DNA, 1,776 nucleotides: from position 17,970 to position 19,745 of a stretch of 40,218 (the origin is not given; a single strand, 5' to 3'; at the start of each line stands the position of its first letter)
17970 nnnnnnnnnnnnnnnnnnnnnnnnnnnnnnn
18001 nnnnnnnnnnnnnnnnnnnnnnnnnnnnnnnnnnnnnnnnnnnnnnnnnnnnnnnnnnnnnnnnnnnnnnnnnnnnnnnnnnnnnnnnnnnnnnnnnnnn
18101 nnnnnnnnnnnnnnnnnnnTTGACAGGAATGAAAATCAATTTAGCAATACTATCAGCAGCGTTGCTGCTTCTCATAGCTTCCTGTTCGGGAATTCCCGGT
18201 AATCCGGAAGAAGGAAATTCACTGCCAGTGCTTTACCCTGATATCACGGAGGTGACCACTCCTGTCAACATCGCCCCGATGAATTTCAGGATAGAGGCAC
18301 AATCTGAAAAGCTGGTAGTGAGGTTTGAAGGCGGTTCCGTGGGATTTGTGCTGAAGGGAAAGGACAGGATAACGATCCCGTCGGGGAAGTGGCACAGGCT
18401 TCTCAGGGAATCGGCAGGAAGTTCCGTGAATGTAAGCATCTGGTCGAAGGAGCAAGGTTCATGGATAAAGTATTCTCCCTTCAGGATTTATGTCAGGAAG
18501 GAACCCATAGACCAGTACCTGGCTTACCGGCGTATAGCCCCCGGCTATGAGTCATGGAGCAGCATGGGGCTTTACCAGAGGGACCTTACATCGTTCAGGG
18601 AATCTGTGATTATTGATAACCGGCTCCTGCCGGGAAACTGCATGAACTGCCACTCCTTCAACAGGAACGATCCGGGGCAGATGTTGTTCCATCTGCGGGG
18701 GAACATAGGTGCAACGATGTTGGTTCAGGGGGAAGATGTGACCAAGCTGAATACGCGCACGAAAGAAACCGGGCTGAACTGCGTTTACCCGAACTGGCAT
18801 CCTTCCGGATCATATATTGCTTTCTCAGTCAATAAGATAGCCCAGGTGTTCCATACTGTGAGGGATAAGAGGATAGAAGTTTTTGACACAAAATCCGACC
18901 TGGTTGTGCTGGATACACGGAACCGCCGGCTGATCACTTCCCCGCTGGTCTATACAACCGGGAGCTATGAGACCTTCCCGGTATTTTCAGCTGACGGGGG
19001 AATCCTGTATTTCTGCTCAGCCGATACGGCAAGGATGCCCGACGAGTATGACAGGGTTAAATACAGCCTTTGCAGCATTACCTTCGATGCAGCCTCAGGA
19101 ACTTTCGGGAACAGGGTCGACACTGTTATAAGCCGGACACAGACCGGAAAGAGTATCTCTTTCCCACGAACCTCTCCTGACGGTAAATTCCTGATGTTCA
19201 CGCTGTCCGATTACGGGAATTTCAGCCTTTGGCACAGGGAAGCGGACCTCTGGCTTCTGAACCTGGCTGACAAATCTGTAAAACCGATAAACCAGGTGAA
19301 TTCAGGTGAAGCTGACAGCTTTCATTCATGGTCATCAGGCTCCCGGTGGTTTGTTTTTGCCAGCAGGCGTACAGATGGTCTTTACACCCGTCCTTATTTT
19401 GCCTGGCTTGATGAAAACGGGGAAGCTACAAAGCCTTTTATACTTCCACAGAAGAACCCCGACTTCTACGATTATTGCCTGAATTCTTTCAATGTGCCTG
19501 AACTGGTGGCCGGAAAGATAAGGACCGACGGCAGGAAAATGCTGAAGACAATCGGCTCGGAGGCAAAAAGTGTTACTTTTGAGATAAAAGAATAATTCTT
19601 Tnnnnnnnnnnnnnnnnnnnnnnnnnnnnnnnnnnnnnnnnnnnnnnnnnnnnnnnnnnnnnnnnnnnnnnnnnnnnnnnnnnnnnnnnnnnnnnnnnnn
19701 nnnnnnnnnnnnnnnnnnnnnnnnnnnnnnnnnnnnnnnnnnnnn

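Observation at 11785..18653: A single invariant CxxCH motif at the same position in all three propeller lipoproteins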

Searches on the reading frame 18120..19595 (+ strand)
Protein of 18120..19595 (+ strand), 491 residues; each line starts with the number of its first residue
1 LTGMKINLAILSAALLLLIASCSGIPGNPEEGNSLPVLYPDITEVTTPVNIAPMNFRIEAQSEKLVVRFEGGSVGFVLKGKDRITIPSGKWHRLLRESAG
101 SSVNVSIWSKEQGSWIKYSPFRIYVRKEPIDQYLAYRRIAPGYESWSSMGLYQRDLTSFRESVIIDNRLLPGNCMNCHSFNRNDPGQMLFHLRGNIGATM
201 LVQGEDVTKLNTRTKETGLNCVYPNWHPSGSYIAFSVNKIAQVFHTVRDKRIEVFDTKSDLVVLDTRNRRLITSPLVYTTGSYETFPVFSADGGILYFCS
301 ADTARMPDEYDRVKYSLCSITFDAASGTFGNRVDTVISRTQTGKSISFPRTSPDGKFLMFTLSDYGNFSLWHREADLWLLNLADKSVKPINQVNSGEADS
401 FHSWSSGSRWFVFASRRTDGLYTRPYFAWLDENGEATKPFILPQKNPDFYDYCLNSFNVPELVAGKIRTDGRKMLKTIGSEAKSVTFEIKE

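Call 6: search_protein_families(library=pfam, proteins=[window:18120-19595:+], max_evalue=0.01)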
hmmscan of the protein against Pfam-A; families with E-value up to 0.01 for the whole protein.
window:18120-19595:+ (491 aa): 1 family
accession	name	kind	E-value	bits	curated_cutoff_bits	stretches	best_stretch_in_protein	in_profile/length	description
PF07676.18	PD40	-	4e-12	46.2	20.9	1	276-300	4-27/38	WD40-like Beta Propeller Repeat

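Call 7: search_protein_families(library=ncbifam, proteins=[window:18120-19595:+], max_evalue=0.01)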
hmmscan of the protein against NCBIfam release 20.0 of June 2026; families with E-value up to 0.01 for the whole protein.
window:18120-19595:+ (491 aa): 2 families
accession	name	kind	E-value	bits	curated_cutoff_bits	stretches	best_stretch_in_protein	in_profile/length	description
TIGR02800.1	propeller_TolB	equivalog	7.3e-05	21.9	343.15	0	343-418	234-300/418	Tol-Pal system beta propeller repeat protein TolB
NF053518.1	DipepPtdsDpp5Prph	equivalog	0.0079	14.7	900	0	254-313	222-279/655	dipeptidyl-peptidase Dpp5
